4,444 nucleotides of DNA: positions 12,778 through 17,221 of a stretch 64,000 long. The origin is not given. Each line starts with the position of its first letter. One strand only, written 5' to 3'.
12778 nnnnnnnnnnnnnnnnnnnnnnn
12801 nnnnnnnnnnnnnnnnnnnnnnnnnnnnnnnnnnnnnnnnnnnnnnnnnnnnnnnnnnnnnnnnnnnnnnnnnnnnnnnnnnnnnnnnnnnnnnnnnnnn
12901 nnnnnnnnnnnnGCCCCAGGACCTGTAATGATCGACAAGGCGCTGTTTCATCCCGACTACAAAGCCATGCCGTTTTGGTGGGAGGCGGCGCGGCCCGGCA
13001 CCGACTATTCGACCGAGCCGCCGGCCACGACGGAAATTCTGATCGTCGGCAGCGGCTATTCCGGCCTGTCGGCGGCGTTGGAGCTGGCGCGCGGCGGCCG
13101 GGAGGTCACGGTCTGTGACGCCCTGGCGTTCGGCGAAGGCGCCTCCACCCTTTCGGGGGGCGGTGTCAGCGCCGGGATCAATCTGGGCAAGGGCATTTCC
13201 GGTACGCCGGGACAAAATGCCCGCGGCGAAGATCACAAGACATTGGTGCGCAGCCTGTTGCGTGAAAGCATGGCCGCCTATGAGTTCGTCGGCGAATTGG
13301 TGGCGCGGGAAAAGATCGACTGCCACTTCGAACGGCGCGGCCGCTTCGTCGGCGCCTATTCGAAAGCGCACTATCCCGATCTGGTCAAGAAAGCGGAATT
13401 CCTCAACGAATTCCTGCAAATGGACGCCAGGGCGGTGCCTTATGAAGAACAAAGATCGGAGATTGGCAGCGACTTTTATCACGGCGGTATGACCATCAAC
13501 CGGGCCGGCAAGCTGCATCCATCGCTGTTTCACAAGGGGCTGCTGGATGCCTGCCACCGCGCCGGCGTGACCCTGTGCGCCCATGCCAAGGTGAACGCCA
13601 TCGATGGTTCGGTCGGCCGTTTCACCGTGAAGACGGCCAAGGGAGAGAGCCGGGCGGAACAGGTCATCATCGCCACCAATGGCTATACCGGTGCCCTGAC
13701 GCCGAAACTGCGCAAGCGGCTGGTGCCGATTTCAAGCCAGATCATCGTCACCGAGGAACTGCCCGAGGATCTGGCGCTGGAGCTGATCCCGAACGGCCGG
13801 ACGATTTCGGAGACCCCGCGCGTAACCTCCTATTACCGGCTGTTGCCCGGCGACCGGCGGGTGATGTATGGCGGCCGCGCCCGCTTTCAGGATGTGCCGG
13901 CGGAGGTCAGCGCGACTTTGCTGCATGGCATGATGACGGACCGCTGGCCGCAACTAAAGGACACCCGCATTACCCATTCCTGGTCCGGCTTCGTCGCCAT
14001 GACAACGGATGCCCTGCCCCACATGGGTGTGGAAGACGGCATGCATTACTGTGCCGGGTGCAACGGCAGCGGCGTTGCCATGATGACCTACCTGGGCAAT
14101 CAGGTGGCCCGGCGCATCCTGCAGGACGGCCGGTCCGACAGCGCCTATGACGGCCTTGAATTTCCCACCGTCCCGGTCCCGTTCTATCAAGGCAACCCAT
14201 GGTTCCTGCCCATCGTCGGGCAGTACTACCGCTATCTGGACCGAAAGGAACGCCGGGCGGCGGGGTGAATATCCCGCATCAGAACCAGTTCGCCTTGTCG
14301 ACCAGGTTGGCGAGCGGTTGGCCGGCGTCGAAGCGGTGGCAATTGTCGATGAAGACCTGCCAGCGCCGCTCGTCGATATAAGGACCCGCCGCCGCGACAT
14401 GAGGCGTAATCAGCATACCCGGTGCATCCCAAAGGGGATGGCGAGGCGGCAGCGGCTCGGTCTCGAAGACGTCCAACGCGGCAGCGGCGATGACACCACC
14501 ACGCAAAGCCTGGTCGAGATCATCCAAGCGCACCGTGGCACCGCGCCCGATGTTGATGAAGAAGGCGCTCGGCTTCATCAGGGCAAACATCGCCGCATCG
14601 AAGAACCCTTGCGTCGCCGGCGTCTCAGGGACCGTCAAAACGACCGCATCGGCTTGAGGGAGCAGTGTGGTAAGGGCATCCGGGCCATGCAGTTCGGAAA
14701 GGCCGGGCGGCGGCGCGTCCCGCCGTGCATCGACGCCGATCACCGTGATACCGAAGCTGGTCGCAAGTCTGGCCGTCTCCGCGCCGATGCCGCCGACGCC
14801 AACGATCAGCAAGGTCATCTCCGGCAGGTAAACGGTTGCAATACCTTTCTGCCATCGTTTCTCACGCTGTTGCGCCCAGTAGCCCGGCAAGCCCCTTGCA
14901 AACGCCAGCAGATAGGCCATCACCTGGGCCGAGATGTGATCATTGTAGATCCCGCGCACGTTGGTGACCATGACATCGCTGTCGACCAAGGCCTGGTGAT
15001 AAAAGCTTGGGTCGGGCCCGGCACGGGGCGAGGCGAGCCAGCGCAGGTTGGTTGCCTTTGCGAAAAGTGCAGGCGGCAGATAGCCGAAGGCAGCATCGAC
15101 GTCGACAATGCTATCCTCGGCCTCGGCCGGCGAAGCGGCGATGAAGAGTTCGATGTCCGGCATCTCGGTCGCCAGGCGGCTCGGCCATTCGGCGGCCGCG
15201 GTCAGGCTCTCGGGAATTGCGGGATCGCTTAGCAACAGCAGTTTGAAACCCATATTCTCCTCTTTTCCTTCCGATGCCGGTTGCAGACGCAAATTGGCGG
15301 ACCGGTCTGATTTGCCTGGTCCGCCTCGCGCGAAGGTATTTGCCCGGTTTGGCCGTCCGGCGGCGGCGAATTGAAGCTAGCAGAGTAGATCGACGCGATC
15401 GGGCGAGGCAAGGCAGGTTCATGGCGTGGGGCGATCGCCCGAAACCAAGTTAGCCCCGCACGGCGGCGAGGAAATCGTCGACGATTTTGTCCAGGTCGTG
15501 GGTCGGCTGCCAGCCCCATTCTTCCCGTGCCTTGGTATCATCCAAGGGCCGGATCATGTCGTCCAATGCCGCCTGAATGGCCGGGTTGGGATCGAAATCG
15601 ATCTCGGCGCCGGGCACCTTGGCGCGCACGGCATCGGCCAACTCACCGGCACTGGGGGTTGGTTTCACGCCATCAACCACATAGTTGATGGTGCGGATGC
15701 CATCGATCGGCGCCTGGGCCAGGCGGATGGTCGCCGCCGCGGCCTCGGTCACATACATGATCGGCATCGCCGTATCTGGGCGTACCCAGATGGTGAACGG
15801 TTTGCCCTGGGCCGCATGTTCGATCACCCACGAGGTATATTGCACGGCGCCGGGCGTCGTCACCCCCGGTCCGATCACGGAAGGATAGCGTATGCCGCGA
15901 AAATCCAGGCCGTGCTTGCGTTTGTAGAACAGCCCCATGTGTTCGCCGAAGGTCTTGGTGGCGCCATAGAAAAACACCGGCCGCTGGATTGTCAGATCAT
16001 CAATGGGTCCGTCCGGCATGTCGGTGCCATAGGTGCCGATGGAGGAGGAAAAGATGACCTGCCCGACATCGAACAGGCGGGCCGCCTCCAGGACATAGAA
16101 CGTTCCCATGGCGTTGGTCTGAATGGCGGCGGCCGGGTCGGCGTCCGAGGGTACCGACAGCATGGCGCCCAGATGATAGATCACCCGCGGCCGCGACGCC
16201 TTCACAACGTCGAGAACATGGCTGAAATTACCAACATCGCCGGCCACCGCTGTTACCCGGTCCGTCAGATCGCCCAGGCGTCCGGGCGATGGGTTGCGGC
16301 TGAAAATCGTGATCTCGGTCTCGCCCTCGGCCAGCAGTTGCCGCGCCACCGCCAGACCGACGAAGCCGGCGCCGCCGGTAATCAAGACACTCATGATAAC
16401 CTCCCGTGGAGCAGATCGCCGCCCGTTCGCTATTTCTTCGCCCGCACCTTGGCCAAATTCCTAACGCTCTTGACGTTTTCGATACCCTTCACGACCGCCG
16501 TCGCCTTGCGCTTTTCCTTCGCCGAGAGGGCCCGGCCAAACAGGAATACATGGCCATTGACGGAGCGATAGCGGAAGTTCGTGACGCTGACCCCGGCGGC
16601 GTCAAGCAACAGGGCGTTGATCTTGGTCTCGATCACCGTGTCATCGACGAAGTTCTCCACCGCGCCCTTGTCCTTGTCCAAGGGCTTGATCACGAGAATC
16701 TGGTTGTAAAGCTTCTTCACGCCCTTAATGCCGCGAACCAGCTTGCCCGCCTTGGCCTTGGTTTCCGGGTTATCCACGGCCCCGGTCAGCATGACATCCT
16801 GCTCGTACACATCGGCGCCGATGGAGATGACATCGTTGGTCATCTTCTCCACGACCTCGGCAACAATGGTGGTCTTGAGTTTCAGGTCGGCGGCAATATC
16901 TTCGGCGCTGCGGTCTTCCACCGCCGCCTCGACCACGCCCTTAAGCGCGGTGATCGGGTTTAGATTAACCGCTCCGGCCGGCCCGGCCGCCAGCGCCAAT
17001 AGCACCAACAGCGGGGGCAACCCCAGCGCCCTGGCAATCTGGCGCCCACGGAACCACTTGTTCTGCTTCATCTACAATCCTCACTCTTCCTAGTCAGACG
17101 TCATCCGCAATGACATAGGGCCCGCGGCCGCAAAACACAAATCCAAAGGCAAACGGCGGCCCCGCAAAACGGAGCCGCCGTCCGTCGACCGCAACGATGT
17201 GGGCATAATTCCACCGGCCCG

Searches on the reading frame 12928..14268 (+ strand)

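Call 8: search_protein_families(library=pfam, proteins=[window:12928-14268:+])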
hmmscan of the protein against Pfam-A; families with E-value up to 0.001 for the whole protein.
window:12928-14268:+ (446 aa): 8 families
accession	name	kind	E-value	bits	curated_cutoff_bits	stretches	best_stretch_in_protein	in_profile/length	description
PF01266.30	DAO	-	3e-53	182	27.9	1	37-395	2-352/353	FAD dependent oxidoreductase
PF13738.12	Pyr_redox_3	-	2.1e-08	34.2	30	0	216-253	98-135/305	Pyridine nucleotide-disulphide oxidoreductase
PF00890.30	FAD_binding_2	-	4.5e-08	33.2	20.4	1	37-84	2-49/414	FAD binding domain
PF03486.20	HI0933_like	-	5e-07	29.8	50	0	36-141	2-102/244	HI0933-like protein Rossmann domain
PF07992.20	Pyr_redox_2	-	1.1e-05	25.5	26.1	0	36-70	2-31/291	Pyridine nucleotide-disulphide oxidoreductase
PF00070.33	Pyr_redox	-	0.00013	22.8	22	0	37-64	2-29/82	Pyridine nucleotide-disulphide oxidoreductase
PF13450.12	NAD_binding_8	-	0.0004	21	21.9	0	39-65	1-27/68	NAD(P)-binding Rossmann-like domain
PF12831.13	FAD_oxidored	-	0.00068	19.5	27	0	36-88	1-53/416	FAD dependent oxidoreductase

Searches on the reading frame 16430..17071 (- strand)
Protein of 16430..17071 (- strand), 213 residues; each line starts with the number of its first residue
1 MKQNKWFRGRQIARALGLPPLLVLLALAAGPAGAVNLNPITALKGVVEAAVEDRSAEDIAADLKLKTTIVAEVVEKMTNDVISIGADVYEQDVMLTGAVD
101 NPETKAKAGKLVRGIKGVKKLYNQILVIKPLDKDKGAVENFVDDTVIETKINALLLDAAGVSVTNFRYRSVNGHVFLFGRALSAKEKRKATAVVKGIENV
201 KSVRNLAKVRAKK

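Call 9: search_protein_families(library=pfam, proteins=[window:16430-17071:-])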
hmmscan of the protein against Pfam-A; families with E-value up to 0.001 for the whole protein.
window:16430-17071:- (213 aa): 1 family
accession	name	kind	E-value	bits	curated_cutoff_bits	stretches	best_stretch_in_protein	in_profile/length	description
PF04972.22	BON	-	1.7e-23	83.1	27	2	143-210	1-68/69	BON domain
